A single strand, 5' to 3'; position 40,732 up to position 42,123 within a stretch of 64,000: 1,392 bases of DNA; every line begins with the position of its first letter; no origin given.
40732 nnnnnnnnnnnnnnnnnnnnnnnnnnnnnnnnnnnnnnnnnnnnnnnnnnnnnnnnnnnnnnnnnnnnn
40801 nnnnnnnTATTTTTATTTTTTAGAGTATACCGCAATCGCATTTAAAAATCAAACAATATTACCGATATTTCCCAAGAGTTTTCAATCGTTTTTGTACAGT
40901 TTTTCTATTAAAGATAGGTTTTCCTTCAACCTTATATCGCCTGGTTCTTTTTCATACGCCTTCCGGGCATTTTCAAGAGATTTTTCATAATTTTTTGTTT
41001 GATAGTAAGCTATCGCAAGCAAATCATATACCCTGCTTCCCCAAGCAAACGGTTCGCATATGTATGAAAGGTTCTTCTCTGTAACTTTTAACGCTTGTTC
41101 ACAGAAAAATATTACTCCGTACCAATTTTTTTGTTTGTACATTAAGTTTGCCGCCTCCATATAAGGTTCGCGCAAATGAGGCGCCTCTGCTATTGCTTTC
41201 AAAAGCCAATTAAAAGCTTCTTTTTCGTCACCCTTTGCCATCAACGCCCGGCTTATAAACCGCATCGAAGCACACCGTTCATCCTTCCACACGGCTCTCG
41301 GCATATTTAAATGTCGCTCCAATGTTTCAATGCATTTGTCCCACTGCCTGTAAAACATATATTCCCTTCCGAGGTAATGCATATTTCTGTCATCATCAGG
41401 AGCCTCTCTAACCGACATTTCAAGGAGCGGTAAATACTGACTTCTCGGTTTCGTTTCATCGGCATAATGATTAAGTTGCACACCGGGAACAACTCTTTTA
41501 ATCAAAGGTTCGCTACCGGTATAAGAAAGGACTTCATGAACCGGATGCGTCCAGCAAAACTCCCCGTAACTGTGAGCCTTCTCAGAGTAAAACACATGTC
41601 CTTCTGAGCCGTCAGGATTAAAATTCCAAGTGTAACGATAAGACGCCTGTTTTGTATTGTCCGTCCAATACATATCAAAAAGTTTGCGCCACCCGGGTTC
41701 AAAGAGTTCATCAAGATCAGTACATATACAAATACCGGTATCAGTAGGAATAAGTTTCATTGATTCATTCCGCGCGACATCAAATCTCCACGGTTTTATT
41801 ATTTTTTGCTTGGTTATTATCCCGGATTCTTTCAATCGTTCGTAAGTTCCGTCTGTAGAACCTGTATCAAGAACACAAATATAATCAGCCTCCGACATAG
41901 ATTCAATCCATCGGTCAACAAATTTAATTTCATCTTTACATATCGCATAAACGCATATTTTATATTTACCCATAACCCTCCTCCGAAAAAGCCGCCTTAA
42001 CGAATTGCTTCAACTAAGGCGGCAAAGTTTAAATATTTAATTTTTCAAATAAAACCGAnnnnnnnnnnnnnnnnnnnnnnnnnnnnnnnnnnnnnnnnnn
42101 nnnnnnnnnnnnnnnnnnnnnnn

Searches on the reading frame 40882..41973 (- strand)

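Call 70: search_protein_families(library=pfam, proteins=[window:40882-41973:-], max_evalue=0.00001)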
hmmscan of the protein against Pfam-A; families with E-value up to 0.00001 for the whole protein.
window:40882-41973:- (363 aa): 3 families
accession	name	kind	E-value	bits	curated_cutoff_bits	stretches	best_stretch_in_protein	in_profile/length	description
PF07719.23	TPR_2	-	2.9e-10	39.9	27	0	314-346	2-34/34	Tetratricopeptide repeat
PF13428.12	TPR_14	-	8.1e-07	29.6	23.5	0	315-353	3-41/44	Tetratricopeptide repeat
PF23558.1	TPR_P4H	-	1.6e-06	28.6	27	1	274-360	7-89/91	Prolyl 4-hydroxylase peptide-substrate-binding domain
